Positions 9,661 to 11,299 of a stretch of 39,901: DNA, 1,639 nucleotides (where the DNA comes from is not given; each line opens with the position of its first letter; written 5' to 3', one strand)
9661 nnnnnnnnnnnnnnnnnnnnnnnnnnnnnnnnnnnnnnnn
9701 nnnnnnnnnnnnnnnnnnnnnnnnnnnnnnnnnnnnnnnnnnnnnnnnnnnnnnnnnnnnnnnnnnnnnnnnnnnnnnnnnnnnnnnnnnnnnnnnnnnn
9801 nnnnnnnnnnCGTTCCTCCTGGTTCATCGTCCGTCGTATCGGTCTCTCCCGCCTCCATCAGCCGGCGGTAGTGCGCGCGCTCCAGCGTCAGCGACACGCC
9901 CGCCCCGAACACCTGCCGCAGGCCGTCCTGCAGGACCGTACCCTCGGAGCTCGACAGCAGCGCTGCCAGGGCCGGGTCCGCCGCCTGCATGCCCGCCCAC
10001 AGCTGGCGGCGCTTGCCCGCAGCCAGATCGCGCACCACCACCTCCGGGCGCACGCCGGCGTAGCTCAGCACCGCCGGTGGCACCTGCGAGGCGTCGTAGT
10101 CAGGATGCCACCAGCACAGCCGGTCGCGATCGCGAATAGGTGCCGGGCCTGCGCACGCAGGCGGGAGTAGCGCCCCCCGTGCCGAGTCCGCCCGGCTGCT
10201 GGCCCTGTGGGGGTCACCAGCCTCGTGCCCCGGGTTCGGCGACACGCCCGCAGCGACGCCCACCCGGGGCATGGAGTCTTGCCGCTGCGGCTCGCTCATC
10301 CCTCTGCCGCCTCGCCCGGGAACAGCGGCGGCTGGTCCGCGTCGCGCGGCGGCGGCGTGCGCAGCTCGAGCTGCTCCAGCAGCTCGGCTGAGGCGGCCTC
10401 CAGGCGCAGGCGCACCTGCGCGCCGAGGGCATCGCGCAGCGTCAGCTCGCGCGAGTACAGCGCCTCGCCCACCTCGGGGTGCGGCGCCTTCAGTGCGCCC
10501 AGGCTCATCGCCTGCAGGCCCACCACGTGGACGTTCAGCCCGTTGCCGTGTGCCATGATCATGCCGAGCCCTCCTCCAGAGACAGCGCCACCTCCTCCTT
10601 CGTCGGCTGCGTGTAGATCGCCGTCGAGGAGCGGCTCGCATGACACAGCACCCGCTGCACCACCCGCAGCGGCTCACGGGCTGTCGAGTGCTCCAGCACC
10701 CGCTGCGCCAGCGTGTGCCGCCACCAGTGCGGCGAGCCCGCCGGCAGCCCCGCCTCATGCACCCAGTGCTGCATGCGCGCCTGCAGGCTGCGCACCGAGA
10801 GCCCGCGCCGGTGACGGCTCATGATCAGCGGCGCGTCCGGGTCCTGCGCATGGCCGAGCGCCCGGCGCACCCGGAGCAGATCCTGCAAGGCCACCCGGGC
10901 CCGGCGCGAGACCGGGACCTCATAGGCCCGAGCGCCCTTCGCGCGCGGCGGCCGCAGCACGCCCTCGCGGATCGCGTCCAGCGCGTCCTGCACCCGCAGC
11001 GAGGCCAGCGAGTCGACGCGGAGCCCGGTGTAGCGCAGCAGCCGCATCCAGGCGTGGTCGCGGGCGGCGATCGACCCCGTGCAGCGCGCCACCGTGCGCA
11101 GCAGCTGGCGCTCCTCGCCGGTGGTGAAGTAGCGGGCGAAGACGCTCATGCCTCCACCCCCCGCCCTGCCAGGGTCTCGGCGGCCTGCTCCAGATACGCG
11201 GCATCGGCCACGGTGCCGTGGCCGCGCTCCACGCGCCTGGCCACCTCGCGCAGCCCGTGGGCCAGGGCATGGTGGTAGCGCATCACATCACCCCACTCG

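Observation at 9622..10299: A phage-encoded CsrA is nested in frame at the C-terminus of a 225-aa ORF, so two isoforms are possible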

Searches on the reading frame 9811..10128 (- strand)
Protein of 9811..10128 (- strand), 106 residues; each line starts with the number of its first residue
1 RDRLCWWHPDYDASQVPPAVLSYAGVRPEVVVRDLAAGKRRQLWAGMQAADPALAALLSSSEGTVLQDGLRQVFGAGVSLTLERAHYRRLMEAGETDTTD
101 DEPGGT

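Call 29: find_homologous_proteins(query=A2, max_evalue=0.01)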
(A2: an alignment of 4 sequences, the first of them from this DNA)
Query A2 (4 sequences) (106 aa, profile of the alignment): 11 proteins with E <= 0.01 among 8000 candidates.
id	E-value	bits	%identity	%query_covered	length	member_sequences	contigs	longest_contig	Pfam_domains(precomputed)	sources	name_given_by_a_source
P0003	7.8e-38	147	46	55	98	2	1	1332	-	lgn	-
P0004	6.9e-36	140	33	76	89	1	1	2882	-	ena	-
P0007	2.0e-34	136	46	60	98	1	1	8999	-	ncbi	-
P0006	2.7e-29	119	42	69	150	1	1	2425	-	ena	-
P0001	3.9e-28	116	100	82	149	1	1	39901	PF02599.22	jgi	jgi:carbon storage regulator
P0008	5.3e-15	73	41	72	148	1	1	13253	-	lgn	-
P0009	2.3e-13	68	37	67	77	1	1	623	-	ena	-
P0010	2.7e-12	65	37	67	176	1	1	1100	-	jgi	-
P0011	3.8e-6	45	38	49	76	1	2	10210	-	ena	-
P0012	1.1e-5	43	32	73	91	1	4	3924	-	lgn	-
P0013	3.0e-4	39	30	55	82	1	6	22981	-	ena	-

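Call 30: find_encoding_contigs(protein=P0007, flank=8000, max_places=3)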
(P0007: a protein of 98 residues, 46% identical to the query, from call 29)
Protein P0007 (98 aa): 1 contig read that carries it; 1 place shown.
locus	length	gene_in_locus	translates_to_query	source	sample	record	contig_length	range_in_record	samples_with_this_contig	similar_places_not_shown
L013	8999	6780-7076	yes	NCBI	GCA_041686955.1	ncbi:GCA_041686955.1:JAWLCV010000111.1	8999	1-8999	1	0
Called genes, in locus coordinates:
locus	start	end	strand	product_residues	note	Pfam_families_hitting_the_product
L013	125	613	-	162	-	PF13511:DUF4124 (weak)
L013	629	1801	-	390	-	PF13588:HSDR_N_2, PF04313:HSDR_N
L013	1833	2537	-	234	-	-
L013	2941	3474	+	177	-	PF06892:Phage_CP76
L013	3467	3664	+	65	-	-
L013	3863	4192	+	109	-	-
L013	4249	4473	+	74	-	-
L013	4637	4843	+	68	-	-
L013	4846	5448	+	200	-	PF00589:Phage_integrase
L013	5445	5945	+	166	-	-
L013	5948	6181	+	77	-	-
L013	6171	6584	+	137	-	-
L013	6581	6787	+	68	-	-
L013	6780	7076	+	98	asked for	-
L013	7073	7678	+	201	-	-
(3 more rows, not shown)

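Call 31: find_encoding_contigs(protein=P0008, flank=8000, max_places=3)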
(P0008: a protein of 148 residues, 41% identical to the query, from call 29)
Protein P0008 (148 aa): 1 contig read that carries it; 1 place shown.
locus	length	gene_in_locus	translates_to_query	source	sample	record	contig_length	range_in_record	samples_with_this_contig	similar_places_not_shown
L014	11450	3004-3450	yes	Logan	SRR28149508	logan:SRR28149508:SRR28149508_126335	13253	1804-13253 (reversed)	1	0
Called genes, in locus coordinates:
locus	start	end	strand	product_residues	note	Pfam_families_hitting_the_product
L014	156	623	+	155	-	PF06892:Phage_CP76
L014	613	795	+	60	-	-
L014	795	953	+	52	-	-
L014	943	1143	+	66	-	-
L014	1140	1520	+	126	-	-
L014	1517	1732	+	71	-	-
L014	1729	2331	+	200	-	PF00589:Phage_integrase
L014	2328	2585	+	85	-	-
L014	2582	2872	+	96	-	-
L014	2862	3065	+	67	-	-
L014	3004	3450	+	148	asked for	-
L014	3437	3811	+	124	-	-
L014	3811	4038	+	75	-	-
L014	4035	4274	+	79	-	-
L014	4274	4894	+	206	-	-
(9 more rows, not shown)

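Call 32: find_encoding_contigs(protein=P0013, flank=8000, max_places=3)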
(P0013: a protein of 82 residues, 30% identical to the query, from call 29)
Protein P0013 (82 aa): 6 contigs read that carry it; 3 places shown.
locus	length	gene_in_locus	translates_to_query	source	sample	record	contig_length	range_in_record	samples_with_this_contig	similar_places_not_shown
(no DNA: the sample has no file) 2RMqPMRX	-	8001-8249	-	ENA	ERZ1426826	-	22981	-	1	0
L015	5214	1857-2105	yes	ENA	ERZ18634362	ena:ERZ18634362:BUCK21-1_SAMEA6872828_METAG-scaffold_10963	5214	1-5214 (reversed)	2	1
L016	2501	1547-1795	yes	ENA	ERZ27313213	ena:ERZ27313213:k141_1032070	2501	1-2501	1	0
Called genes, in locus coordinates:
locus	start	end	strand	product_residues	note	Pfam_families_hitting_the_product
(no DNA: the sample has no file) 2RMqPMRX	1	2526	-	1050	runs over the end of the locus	PF00270:DEAD (faint), PF13091:PLDc_2, PF00176:SNF2-rel_dom (weak), PF04851:ResIII, PF00271:Helicase_C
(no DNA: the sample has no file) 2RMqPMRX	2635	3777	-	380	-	PF13356:Arm-DNA-bind_3, PF22022:Phage_int_M, PF00589:Phage_integrase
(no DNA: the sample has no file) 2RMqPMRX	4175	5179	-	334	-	PF24624:Int_N, PF00589:Phage_integrase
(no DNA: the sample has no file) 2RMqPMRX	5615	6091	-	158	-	-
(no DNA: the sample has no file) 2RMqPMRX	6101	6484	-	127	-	PF01381:HTH_3, PF12844:HTH_19 (weak), PF13560:HTH_31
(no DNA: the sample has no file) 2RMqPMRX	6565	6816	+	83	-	-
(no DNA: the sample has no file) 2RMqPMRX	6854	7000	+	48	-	-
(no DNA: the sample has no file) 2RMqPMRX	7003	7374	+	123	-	PF00196:GerE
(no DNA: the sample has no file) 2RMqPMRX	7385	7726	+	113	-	-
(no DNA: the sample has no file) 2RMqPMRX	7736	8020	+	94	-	-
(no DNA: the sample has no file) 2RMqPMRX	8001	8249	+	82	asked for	-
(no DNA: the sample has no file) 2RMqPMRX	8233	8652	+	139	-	-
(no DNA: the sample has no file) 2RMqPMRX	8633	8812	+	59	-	-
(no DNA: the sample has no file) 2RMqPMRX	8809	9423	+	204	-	PF01555:N6_N4_Mtase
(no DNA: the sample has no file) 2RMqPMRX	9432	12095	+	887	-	PF13155:Toprim_2, PF13362:Toprim_3 (weak)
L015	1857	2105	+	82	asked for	-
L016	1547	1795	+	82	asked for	-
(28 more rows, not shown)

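Call 61: search_dna_similar(query=window:9811-10128:-, collection=phages, mode=protein, max_evalue=1, max_rows=15)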
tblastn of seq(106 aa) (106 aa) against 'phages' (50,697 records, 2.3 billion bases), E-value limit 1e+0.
No match.

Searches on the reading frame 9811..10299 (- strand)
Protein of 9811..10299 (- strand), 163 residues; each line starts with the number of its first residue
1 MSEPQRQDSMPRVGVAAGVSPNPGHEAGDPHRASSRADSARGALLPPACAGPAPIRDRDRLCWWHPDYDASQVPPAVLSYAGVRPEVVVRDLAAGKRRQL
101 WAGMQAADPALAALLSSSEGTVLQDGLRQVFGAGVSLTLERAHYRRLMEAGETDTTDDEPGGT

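Call 5: find_homologous_proteins(query=window:9811-10299:-, max_evalue=0.001)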
Query window:9811-10299:- (163 aa): 1 proteins with E <= 0.001 among 1453 candidates.
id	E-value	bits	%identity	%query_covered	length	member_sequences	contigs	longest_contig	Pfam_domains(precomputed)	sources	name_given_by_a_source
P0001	3.5e-46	175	100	53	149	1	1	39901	PF02599.22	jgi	jgi:carbon storage regulator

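Call 14: search_protein_representatives(protein=window:9811-10299:-)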
Query: 163 residues. Proteins with E-value up to 0.001 (for the whole library): 5; up to 1e-10: 0; up to 1e-30: 0. The best 5 are listed.
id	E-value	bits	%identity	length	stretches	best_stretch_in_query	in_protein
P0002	1.2e-04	38.6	44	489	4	89-123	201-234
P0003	1.9e-04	37.9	48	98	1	59-120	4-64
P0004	2.8e-04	37.4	35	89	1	60-139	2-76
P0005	7.5e-04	36.0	39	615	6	83-115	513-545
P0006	7.8e-04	35.9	45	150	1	83-156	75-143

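Call 16: find_encoding_contigs(protein=P0003, flank=6000, max_places=6)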
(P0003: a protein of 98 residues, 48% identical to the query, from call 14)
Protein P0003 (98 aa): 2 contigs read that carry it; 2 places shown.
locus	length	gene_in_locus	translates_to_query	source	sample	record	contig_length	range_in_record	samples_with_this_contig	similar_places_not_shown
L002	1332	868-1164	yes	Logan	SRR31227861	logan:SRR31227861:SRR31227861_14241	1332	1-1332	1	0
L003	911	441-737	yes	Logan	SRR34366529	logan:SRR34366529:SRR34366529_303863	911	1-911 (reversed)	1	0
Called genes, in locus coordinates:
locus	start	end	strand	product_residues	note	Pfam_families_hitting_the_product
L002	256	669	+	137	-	-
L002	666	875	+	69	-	-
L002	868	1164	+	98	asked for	-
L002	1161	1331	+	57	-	?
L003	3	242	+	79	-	?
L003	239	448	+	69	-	-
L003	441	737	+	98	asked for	-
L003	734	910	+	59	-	?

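Call 17: find_encoding_contigs(protein=P0004, flank=6000, max_places=6)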
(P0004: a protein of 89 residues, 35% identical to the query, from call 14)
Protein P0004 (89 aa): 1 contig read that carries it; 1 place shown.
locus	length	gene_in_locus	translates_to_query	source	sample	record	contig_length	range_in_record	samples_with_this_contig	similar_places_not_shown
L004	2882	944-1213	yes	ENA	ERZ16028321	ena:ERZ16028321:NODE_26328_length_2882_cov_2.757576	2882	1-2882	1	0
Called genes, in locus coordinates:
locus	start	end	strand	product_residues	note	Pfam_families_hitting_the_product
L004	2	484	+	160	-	?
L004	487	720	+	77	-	-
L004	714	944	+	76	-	-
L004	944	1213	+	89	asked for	-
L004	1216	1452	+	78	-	-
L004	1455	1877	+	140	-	-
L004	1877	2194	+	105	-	-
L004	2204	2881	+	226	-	?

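Call 18: find_encoding_contigs(protein=P0006, flank=6000, max_places=6)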
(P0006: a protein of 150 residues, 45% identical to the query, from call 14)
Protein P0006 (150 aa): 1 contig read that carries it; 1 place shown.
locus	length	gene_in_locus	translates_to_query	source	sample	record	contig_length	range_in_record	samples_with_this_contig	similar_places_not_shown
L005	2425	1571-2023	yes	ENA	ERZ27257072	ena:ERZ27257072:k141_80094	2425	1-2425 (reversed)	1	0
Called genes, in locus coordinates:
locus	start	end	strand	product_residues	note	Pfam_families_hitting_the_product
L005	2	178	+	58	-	?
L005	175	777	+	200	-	PF00589:Phage_integrase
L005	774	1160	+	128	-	-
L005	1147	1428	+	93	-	-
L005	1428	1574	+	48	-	-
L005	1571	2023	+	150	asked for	-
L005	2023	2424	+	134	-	?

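Call 19: search_protein_families(library=pfam, proteins=[L005:2023-2424:+, L004:1216-1452:+, L002:1161-1331:+, L003:734-910:+, L004:1455-1877:+, L004:1877-2194:+, L004:2204-2881:+, L005:774-1160:+, L005:1147-1428:+], max_evalue=0.01)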
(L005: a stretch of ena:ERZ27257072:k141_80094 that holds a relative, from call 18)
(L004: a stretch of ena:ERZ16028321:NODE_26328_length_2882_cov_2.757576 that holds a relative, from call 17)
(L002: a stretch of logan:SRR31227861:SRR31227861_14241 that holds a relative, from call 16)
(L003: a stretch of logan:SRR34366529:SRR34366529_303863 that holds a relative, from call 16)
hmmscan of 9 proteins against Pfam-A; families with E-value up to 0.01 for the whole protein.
L005:2023-2424:+ (134 aa): 0 families

L004:1216-1452:+ (78 aa): 0 families

L002:1161-1331:+ (57 aa): 0 families

L003:734-910:+ (59 aa): 0 families

L004:1455-1877:+ (140 aa): 0 families

L004:1877-2194:+ (105 aa): 0 families

L004:2204-2881:+ (226 aa): 1 family
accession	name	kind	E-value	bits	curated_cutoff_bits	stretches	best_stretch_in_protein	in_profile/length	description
PF01807.25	Zn_ribbon_DnaG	-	1.2e-07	31.9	24.9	1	3-90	5-91/98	CHC2 zinc finger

L005:774-1160:+ (128 aa): 0 families

L005:1147-1428:+ (93 aa): 0 families

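Call 26: find_related_loci(query=window:9811-10299:-, collection=metagenome_contigs, flank=8000)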
Query window:9811-10299:- (163 aa) in metagenome_contigs; peptide patterns used: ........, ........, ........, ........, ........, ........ (x = any residue, [..] = any of these).
600 stretches matched a pattern, but none encodes a relative of the query by tblastn (E <= 1e-3).

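Call 27: find_related_loci(query=window:9811-10299:-, collection=genome_contigs, flank=8000)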
Query window:9811-10299:- (163 aa) in genome_contigs; peptide patterns used: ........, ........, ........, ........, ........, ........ (x = any residue, [..] = any of these).
600 stretches matched a pattern, but none encodes a relative of the query by tblastn (E <= 1e-3).

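Call 47: predict_structure(alignment_id=A3)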
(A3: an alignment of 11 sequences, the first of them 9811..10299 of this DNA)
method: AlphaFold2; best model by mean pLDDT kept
length: 163 residues; sequences in the alignment: 11
mean_pLDDT: 61.8   pTM: 0.40
mean pLDDT of the five models: 61.8, 59.8, 58.9, 58.3, 54.6
residues with pLDDT >= 90: 0; 70-90: 59; 50-70: 47; < 50: 57
segments of 3 or more residues with pLDDT < 50: 22-26, 31-67, 73-84
pLDDT, mean of each block of 10 residues (from residue 1): 55 56 51 43 42 40 47 48 58 84 87 84 78 65 81 70 58
secondary structure, 60 per line:
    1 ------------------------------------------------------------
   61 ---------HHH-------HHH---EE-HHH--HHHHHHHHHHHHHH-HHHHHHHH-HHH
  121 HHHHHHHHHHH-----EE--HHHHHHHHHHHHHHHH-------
elements in order: H94-107 H109-116 H118-131 H141-156

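Call 50: fold_search(model_id=the predicted structure, library=pdb)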
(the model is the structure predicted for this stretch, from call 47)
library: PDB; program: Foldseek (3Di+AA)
matches with E <= 10: 21; with E <= 0.001: 0
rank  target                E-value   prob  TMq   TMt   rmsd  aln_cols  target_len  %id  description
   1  9lti_M                5.7e+00  0.03  0.12  0.07   9.3        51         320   20  Cryo-EM structure of LH1-RC from Ery. sanguineus (released 2025-12-10)
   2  3hhr_A                5.7e+00  0.02  0.14  0.13  12.0       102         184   16  HUMAN GROWTH HORMONE AND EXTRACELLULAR DOMAIN OF ITS RECEPTOR: CRYSTAL STRUCTURE OF THE COMPLEX (released 1994-04-30)
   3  4uxz_F                6.1e+00  0.03  0.12  0.21  14.3        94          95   14  Structure of delta7-DgkA-syn in 7.9 MAG to 2.18 angstrom resolution (released 2015-09-30)
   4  1ej5_MODEL_1_A        6.1e+00  0.03  0.13  0.19  11.6        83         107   16  SOLUTION STRUCTURE OF THE AUTOINHIBITED CONFORMATION OF WASP (released 2000-04-05)
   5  1g9l_MODEL_1_A        6.1e+00  0.02  0.15  0.17  18.2       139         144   15  SOLUTION STRUCTURE OF THE PABC DOMAIN OF HUMAN POLY(A) BINDING PROTEIN (released 2001-03-14)
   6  8wrx                  6.9e+00  0.04  0.14  0.25  12.1        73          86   12  Anti-CRISPR type II-A 28 (released 2024-09-11)
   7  5giv_C                6.9e+00  0.04  0.14  0.06   8.6        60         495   27  Crystal structure of M32 carboxypeptidase from Deinococcus radiodurans R1 (released 2017-07-12)
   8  8vtj_M                7.3e+00  0.03  0.13  0.07  12.4        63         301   19  Crystal structure of R. sphaeroides Photosynthetic Reaction Center variant Y(M210)2-cyanophenylalanine (released 2024-03-13)
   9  1v94_A                8.3e+00  0.07  0.12  0.06   6.6        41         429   32  Crystal structure of isocitrate dehydrogenase from Aeropyrum pernix (released 2005-01-25)
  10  4n1k_C                8.3e+00  0.06  0.19  0.31   7.8        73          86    4  Crystal structures of NLRP14 pyrin domain reveal a conformational switch mechanism, regulating its molecular interacti (released 2014-07-16)
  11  2boz_M                8.3e+00  0.03  0.13  0.07  12.3        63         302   19  Photosynthetic Reaction Center Mutant With Gly M203 Replaced With Leu (released 2005-05-20)
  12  6g5z_A                8.8e+00  0.03  0.13  0.05  12.8        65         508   15  Choline sulfatase from Ensifer (Sinorhizobium) meliloti (released 2019-04-10)
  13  6fny_A                8.8e+00  0.03  0.13  0.05  12.9        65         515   15  CRYSTAL STRUCTURE OF A CHOLINE SULFATASE FROM SINORHIZOBIUM MELLILOTI (released 2018-02-28)
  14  6ql5_M                8.8e+00  0.02  0.14  0.20  14.1       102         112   13  Structure of fatty acid synthase complex with bound gamma subunit from Saccharomyces cerevisiae at 2.8 angstrom (released 2020-03-18)
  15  5giv_B                9.4e+00  0.03  0.16  0.07   7.8        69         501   16  Crystal structure of M32 carboxypeptidase from Deinococcus radiodurans R1 (released 2017-07-12)
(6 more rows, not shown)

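Call 59: search_protein_families(library=phrogs, alignment_id=A3, max_evalue=0.1)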
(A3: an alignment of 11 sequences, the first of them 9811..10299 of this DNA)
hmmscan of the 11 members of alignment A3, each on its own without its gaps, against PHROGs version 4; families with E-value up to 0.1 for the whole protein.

A. member 1, window:9811-10299:- (163 aa): 0 families

B. families by the number of members that match (of 11 scanned): 1 family
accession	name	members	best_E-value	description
phrog_37453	-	1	0.024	-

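Call 60: search_protein_families(library=pfam, alignment_id=A3, max_evalue=0.1)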
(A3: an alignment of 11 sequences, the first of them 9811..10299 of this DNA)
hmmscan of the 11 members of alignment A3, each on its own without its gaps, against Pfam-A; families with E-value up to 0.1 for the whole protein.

A. member 1, window:9811-10299:- (163 aa): 0 families

B. families by the number of members that match (of 11 scanned): 2 families
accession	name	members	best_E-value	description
PF08765.17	Mor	1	0.05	Mor transcription activator family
PF20242.3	Emfourin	1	0.085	Emfourin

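Call 82: fold_search(model_id=the predicted structure, library=viral)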
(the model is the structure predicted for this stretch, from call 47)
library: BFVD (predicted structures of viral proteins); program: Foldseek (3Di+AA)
matches with E <= 10: 42; with E <= 0.001: 0
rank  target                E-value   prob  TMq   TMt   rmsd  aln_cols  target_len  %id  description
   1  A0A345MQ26            7.0e-01  0.08  0.15  0.16  17.3       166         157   13  (no name in the UniProt tables at hand)
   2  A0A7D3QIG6            1.4e+00  0.18  0.15  0.08  11.4        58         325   19  (no name in the UniProt tables at hand)
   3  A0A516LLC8            1.5e+00  0.06  0.17  0.09  25.8       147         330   10  (no name in the UniProt tables at hand)
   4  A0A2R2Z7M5            2.0e+00  0.03  0.13  0.05  24.0       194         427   11  47K [red clover associated varicosavirus]
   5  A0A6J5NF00            2.7e+00  0.03  0.16  0.18  15.5       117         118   14  Uncharacterized protein [uncultured Caudovirales phage]
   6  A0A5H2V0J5            2.7e+00  0.03  0.14  0.09  20.8       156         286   12  Scaffolding protein [Acinetobacter phage vB_AbaP_APK37]
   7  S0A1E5                2.9e+00  0.04  0.19  0.09  36.6       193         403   10  Uncharacterized protein [Cellulophaga phage phi18:3]
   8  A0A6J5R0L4            2.9e+00  0.01  0.11  0.12  19.7       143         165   15  Transglycosylase SLT domain 1 [uncultured Caudovirales phage]
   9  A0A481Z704            3.1e+00  0.02  0.13  0.09  32.6       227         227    9  HeH/LEM domain protein [Pithovirus LCPAC201]
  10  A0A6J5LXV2            3.3e+00  0.05  0.12  0.23  10.1        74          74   22  Uncharacterized protein [uncultured Caudovirales phage]
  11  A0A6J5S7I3            3.3e+00  0.03  0.15  0.12  17.0       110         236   17  Uncharacterized protein [uncultured Caudovirales phage]
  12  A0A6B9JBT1            3.3e+00  0.02  0.13  0.16  22.6       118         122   12  Uncharacterized protein [Vibrio phage vB_VchM_Kuja]
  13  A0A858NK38            3.7e+00  0.03  0.17  0.14  34.7       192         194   11  (no name in the UniProt tables at hand)
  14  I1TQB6                3.9e+00  0.01  0.12  0.12  21.4       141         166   16  (no name in the UniProt tables at hand)
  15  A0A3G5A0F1            3.9e+00  0.01  0.12  0.07  25.4       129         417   24  Uncharacterized protein [Harvfovirus sp.]
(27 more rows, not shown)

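Call 83: find_encoding_contigs(protein=P0001, flank=4000, max_places=3)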
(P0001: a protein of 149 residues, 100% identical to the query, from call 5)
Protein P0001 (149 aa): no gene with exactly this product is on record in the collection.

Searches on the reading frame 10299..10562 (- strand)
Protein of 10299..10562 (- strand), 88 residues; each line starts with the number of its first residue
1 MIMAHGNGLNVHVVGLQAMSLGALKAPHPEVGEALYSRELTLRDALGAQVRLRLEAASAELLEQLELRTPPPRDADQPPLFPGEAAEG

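Call 85: search_protein_families(library=pfam, proteins=[window:10299-10562:-], max_evalue=0.01)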
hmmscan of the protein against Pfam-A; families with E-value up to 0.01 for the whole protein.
window:10299-10562:- (88 aa): 0 families

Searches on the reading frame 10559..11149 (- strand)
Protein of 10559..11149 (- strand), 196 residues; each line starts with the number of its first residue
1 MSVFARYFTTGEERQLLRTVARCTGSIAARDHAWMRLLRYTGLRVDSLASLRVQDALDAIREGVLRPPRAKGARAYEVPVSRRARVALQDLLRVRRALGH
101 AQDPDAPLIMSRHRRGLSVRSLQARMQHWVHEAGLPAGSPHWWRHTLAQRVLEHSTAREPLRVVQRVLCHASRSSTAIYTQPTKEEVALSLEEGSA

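Call 4: search_protein_families(library=pfam, proteins=[window:10559-11149:-], max_evalue=0.01)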
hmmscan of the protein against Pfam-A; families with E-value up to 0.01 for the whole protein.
window:10559-11149:- (196 aa): 1 family
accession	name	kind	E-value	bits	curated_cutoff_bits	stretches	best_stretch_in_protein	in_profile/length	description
PF00589.27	Phage_integrase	-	1.4e-24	87.3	27.1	1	9-185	4-171/172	Phage integrase family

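Call 9: search_protein_families(library=phrogs, proteins=[window:10559-11149:-], max_evalue=0.001)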
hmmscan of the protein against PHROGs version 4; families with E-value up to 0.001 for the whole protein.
window:10559-11149:- (196 aa): 2 families
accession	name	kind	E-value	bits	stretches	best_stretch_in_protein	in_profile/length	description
phrog_216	-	integration and excision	1.1e-22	81.5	1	22-189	70-231/301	integrase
phrog_1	-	integration and excision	1.3e-17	65.3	1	6-187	269-440/611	integrase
